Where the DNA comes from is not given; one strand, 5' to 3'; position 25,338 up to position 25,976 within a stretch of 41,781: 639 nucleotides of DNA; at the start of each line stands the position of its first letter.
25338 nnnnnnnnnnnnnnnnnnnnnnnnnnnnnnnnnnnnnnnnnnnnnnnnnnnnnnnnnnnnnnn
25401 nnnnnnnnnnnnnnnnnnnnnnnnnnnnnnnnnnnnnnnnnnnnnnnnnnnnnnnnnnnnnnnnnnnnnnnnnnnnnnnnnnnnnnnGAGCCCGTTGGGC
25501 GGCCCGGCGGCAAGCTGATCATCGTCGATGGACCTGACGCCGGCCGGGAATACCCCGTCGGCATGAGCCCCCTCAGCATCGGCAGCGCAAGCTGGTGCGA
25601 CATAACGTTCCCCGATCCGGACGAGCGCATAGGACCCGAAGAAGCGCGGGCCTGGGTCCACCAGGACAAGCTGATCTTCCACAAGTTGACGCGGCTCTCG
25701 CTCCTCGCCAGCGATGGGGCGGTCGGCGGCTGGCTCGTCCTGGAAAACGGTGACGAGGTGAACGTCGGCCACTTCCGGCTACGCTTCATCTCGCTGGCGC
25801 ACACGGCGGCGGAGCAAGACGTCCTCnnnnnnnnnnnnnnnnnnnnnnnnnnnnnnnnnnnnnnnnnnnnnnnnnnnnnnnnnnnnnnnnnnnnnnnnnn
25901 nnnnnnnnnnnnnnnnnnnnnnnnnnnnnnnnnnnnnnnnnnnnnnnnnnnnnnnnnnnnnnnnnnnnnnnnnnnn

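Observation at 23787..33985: Secretin-less Tad/Flp pilus locus interrupted by signalling genes and lacking a prepilin peptidase and intact pseudopilins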

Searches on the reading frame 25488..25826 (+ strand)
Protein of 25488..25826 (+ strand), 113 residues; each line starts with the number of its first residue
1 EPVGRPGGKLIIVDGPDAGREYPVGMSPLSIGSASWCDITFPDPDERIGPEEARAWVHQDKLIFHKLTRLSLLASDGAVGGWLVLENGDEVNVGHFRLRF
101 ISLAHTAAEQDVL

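Call 40: search_solved_structures(query=A1, max_evalue=10, show_alignments=2)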
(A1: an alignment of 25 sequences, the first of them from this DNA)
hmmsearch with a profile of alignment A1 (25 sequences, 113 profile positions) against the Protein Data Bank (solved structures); distinct sequences matched with E-value up to 10: 13.
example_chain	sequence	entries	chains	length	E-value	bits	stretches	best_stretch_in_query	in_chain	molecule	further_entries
2kkl_A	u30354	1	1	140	4.7e-05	26.1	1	8-107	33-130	Uncharacterized protein Mb1858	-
2kfu_A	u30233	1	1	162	7e-05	25.5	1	8-108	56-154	Rv1827 pThr 22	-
7rj3_A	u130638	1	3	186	7.1e-05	25.5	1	8-108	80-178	Glycogen accumulation regulator GarA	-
6i2p_D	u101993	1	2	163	7.2e-05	25.5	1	8-108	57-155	Glycogen accumulation regulator GarA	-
6i2q_B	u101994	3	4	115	9.9e-05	25.1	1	8-103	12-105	Glycogen accumulation regulator GarA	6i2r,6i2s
8p5r_G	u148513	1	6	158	0.00025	23.8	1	8-103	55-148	Glycogen accumulation regulator GarA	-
2kb3_A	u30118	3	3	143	0.0011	21.7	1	8-101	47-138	Oxoglutarate dehydrogenase inhibitor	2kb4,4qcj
8p5x_G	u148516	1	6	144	0.0011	21.7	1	8-101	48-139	Oxoglutarate dehydrogenase inhibitor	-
2pie_A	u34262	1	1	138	0.36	13.6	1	75-95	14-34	E3 ubiquitin-protein ligase RNF8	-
2csw_A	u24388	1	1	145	0.41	13.4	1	75-95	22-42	Ubiquitin ligase protein RNF8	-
3mkv_A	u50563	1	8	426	1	12.2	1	22-79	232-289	PUTATIVE AMIDOHYDROLASE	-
5z2c_A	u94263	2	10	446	1.2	12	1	50-97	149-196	Alpha-protein kinase 1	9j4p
8zd3_A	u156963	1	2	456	1.2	11.9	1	50-97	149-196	Alpha-protein kinase 1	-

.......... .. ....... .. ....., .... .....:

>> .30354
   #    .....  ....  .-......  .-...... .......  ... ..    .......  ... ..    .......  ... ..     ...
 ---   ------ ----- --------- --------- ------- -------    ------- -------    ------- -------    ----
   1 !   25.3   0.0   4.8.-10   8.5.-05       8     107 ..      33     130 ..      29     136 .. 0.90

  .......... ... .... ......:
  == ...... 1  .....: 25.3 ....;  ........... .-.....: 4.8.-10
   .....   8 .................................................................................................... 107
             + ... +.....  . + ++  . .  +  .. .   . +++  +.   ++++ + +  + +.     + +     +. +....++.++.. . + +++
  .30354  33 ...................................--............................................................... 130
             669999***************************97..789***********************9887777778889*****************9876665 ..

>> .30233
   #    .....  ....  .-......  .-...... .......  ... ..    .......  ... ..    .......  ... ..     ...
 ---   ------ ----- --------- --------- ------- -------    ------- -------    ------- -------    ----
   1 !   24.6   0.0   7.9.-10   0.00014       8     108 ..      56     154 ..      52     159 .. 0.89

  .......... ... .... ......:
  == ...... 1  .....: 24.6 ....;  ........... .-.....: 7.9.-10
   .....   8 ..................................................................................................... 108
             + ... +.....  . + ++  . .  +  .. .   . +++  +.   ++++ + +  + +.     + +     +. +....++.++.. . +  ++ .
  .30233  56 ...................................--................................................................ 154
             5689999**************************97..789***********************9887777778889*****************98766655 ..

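Call 44: find_homologous_proteins(query=A1, max_evalue=0.001)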
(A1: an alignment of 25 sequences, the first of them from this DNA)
Query A1 (25 sequences) (113 aa, profile of the alignment): 18 proteins with E <= 0.001 among 2141 candidates.
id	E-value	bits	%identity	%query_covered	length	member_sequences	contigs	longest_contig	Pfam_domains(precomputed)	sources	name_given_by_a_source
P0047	3.6e-48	180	73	95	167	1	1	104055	-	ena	-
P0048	2.6e-42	161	57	90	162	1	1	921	-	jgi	jgi:predicted component of type VI protein secretion system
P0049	6.2e-40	153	45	96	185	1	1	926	-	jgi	-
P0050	1.9e-39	152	49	88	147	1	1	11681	-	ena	-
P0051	1.5e-30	123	51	68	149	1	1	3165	-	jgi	jgi:predicted component of type VI protein secretion system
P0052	5.9e-26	108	44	87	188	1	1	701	-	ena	-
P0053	2.9e-23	99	56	52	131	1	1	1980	-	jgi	jgi:hypothetical protein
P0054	3.4e-23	99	50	58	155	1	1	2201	-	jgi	jgi:hypothetical protein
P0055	3.9e-23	99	68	47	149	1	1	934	-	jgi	jgi:hypothetical protein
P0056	5.3e-23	99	53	51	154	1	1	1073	-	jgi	-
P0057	6.8e-23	98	60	53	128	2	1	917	-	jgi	jgi:hypothetical protein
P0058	2.9e-22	96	55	53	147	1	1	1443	-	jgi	jgi:hypothetical protein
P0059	7.1e-18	82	36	82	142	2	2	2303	-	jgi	jgi:hypothetical protein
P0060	4.6e-16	76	64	48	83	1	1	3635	-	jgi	jgi:hypothetical protein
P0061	1.2e-11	62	64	37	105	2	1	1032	-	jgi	-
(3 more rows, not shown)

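Call 49: predict_structure(alignment_id=A1)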
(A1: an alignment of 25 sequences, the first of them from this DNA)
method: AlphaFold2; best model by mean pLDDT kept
length: 113 residues; sequences in the alignment: 25
mean_pLDDT: 85.5   pTM: 0.77
mean pLDDT of the five models: 85.5, 82.9, 82.8, 82.3, 79.8
residues with pLDDT >= 90: 77; 70-90: 14; 50-70: 15; < 50: 7
segments of 3 or more residues with pLDDT < 50: 109-113
pLDDT, mean of each block of 10 residues (from residue 1): 73 95 96 96 88 95 90 61 96 95 68 41
secondary structure, 60 per line:
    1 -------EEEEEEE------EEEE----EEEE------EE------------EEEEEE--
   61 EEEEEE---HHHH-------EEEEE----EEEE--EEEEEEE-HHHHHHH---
elements in order: E8-14 E21-24 E29-32 E53-58 E61-66 H70-73 E81-85 E90-93 E96-102 H104-110

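Call 52: fold_search(model_id=the predicted structure, library=pdb)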
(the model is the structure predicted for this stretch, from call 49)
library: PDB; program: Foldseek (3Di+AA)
matches with E <= 10: 569; with E <= 0.001: 51
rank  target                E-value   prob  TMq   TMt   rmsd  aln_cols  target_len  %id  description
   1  7rj3_B                3.3e-06  1.00  0.69  0.74   2.6       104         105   26  Crystal Structure of the Forkhead Associated (FHA) Domain of the Glycogen Accumulation Regulator (GarA) from Mycobacte (released 2021-07-28)
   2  6i2p_E                3.5e-06  1.00  0.69  0.75   3.5       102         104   25  Crystal structure of the Mycobacterium tuberculosis PknB kinase domain (L33E mutant) in complex with its substrate Gar (released 2019-05-22)
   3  6i2p_D                4.6e-06  1.00  0.70  0.69   4.7       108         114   25  Crystal structure of the Mycobacterium tuberculosis PknB kinase domain (L33E mutant) in complex with its substrate Gar (released 2019-05-22)
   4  4qcj                  6.0e-06  1.00  0.70  0.78   2.5       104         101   21  Crystal Structure of OdhI from Corynebacterium glutamicum (released 2014-07-02)
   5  6i2q_B                7.1e-06  1.00  0.69  0.79   2.5       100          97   25  Crystal structure of the wild-type SucA domain of Mycobacterium smegmatis KGD (alpha-ketoglutarate decarboxylase), in  (released 2019-05-22)
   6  8p5x_G                7.9e-06  1.00  0.70  0.76   4.2       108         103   21  Single particle cryo-EM structure of the complex between Corynebacterium glutamicum homohexameric 2-oxoglutarate dehyd (released 2023-08-16)
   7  7rj3_A                9.8e-06  1.00  0.70  0.75   2.6       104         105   26  Crystal Structure of the Forkhead Associated (FHA) Domain of the Glycogen Accumulation Regulator (GarA) from Mycobacte (released 2021-07-28)
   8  7rj3_C                1.4e-05  1.00  0.70  0.77   2.8       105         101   26  Crystal Structure of the Forkhead Associated (FHA) Domain of the Glycogen Accumulation Regulator (GarA) from Mycobacte (released 2021-07-28)
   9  8p5r_G                1.4e-05  1.00  0.65  0.75   3.1       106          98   24  Crystal structure of full-length, homohexameric 2-oxoglutarate dehydrogenase KGD from Mycobacterium smegmatis in compl (released 2023-08-16)
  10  6i2r_B                1.8e-05  1.00  0.69  0.82   2.4       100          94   25  Crystal structure of the SucA domain of Mycobacterium smegmatis KGD (alpha-ketoglutarate decarboxylase), mutant R802A, (released 2019-05-22)
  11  6hc1_A                2.0e-05  1.00  0.67  0.73   3.4       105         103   18  Bdellovibrio bacteriovorus DgcB FHA in complex with phosphorylated N-terminal peptide (released 2019-08-28)
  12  8p5r_H                4.3e-05  1.00  0.69  0.81   2.5       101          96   25  Crystal structure of full-length, homohexameric 2-oxoglutarate dehydrogenase KGD from Mycobacterium smegmatis in compl (released 2023-08-16)
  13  6hc1_B                5.9e-05  1.00  0.66  0.72   3.4       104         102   18  Bdellovibrio bacteriovorus DgcB FHA in complex with phosphorylated N-terminal peptide (released 2019-08-28)
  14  2kb3_MODEL_1_A        7.0e-05  1.00  0.61  0.49   3.3       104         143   20  NMR Structure of the phosphorylated form of OdhI, pOdhI. (released 2009-05-05)
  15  3poa_A                7.8e-05  1.00  0.63  0.74   3.5        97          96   18  Structural and functional analysis of phosphothreonine-dependent FHA domain interactions (released 2011-01-26)
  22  5a8i                  1.4e-04  1.00  0.61  0.59   5.3       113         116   12  Crystal structure of the FHA domain of ArnA from Sulfolobus acidocaldarius (released 2016-06-22)
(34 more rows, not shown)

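Call 55: search_protein_representatives(alignment_id=A1)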
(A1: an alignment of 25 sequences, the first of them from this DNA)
Query: 25 sequences, 113 profile positions. Proteins with E-value up to 0.001 (for the whole library): 1321; up to 1e-10: 316; up to 1e-30: 18. The best 150 are listed.
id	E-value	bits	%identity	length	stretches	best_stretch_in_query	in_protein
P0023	4.6e-49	180.8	-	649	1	2-112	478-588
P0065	1.1e-48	179.6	-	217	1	2-111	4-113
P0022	2.2e-43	162.5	-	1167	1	4-108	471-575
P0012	3.6e-43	161.9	-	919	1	2-111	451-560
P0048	8.2e-43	160.7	-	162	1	13-112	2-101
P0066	1.2e-41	156.9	-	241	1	4-111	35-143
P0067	1.5e-41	156.7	-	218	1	2-112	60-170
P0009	2.9e-41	155.7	-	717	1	2-110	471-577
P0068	7.3e-40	151.2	-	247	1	3-107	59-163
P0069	3.8e-39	148.9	-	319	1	3-106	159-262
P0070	1.8e-38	146.7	-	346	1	2-107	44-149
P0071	1.3e-37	143.9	-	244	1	2-108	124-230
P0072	1.6e-37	143.6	-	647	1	3-106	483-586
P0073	2.2e-36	140.0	-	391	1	3-110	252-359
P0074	2.7e-36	139.7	-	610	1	3-107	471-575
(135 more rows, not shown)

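Call 90: find_related_loci(query=A1, collection=metagenome_contigs, flank=9000)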
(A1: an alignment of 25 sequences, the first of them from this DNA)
Query A1 (113 aa) in metagenome_contigs; peptide patterns used: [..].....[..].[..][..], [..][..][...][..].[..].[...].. (x = any residue, [..] = any of these).
181 stretches matched a pattern; 37 encode a relative of the query (tblastn E <= 1e-3); 37 distinct loci.
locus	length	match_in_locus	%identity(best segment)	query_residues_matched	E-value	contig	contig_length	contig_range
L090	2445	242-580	99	1-113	6e-75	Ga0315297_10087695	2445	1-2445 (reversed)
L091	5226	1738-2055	84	8-113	4e-59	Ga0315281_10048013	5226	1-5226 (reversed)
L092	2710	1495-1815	82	7-113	7e-59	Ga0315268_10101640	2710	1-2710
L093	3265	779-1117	69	1-113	6e-51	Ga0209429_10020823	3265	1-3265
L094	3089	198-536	69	1-113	3e-50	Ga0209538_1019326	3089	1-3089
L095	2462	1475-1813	57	1-113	3e-44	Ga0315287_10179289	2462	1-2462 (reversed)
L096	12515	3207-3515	64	8-110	2e-42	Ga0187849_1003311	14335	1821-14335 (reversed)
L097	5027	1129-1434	65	9-110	7e-42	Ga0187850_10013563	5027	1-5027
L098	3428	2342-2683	58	1-113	6e-40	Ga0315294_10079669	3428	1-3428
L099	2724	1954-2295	58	1-113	4e-40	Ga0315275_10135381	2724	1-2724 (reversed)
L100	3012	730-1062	58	1-110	2e-39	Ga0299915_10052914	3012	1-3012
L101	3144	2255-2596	58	1-113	2e-39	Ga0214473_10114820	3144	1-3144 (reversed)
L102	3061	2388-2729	56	1-113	5e-39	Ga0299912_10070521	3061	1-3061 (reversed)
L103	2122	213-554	57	1-113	8e-39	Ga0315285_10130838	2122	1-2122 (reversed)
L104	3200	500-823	54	5-111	2e-36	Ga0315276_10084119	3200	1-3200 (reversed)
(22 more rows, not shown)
